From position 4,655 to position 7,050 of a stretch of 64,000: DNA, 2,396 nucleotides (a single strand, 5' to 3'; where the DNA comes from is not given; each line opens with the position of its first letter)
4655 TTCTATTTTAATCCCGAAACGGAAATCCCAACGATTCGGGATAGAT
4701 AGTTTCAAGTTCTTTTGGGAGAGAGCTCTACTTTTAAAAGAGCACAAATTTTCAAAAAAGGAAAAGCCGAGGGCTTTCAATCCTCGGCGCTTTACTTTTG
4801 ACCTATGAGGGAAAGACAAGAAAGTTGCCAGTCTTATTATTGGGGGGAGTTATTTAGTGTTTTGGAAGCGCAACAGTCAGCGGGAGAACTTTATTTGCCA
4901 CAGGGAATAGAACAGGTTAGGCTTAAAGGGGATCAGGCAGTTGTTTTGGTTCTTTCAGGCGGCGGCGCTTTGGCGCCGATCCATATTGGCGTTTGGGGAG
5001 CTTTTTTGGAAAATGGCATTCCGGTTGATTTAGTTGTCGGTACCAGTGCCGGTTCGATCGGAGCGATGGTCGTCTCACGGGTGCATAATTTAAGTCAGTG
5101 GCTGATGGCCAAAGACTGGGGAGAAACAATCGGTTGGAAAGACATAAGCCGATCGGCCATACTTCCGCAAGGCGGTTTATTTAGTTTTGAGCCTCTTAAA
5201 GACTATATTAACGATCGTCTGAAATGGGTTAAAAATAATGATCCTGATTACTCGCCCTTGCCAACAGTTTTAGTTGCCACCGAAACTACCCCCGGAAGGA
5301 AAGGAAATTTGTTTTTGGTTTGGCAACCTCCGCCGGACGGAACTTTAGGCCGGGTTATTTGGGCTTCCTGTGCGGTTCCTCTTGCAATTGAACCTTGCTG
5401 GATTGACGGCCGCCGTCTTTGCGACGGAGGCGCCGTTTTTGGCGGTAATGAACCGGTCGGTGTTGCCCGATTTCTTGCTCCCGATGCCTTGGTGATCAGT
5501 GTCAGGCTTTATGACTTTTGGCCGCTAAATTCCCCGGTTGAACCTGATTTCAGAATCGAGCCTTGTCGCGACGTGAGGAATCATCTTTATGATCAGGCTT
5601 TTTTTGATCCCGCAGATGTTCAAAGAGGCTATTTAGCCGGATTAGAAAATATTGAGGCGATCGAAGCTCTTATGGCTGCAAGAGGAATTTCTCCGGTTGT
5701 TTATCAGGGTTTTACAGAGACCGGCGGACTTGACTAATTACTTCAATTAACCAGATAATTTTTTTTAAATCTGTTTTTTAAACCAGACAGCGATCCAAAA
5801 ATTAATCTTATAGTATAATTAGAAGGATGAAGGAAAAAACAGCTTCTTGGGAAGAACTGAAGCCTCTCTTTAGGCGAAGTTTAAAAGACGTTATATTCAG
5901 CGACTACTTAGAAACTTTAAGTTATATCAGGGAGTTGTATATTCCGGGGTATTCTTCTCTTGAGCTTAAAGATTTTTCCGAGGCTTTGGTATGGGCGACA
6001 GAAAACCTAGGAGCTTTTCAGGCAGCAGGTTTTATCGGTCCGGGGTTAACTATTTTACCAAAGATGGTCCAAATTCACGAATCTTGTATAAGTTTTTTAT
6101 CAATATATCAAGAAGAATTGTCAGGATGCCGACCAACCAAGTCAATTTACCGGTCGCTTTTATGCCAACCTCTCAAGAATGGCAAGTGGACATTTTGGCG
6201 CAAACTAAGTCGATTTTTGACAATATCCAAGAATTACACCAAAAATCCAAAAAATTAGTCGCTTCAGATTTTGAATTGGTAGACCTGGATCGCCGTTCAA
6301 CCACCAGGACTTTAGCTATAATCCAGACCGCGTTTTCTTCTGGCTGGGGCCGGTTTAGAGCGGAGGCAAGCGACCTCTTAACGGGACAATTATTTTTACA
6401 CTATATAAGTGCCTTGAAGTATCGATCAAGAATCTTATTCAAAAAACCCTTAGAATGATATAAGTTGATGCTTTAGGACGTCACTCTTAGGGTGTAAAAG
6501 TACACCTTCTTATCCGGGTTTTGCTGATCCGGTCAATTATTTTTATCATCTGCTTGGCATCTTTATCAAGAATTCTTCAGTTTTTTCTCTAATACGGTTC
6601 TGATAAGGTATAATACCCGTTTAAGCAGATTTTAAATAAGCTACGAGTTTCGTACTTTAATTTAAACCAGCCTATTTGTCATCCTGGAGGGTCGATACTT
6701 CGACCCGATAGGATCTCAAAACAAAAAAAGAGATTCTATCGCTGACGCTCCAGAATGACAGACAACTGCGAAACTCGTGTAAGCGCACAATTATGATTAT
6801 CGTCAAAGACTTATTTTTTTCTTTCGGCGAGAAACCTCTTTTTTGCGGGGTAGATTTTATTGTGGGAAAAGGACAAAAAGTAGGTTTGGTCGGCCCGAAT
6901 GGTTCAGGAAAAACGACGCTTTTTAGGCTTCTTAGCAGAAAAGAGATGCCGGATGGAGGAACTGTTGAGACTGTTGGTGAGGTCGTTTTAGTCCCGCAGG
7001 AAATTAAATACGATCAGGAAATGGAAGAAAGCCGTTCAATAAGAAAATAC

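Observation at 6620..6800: MITE-like structured element in the ABC-F leader, with its empty site preserved 15.5 kb away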

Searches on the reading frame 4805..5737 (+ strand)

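Call 10: search_protein_families(library=ncbifam, proteins=[window:4805-5737:+])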
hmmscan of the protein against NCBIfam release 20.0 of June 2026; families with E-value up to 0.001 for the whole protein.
window:4805-5737:+ (310 aa): 2 families
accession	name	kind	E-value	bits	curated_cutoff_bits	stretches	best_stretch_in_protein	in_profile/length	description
NF007623.0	PRK10279.1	equivalog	6.9e-12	45.2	272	1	46-235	6-180/301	patatin-like phospholipase RssA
NF043045.1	T4SS_VpdC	equivalog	3e-06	25.6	1000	1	47-89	307-349/880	Dot/Icm T4SS effector VpdC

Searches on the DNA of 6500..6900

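Call 7: search_rna_families(source=window, start=6500, end=6900, threshold=evalue, max_evalue=10, show_alignments=3)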
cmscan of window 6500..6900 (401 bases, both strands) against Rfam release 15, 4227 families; matches with E-value up to 10: 1.
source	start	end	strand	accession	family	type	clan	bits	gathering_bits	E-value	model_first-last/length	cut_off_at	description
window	6525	6636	+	RF02189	ST7-OT4_3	Gene; lncRNA;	-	10.1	50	4.3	202-302/302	no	ST7 overlapping transcript 4 conserved region 3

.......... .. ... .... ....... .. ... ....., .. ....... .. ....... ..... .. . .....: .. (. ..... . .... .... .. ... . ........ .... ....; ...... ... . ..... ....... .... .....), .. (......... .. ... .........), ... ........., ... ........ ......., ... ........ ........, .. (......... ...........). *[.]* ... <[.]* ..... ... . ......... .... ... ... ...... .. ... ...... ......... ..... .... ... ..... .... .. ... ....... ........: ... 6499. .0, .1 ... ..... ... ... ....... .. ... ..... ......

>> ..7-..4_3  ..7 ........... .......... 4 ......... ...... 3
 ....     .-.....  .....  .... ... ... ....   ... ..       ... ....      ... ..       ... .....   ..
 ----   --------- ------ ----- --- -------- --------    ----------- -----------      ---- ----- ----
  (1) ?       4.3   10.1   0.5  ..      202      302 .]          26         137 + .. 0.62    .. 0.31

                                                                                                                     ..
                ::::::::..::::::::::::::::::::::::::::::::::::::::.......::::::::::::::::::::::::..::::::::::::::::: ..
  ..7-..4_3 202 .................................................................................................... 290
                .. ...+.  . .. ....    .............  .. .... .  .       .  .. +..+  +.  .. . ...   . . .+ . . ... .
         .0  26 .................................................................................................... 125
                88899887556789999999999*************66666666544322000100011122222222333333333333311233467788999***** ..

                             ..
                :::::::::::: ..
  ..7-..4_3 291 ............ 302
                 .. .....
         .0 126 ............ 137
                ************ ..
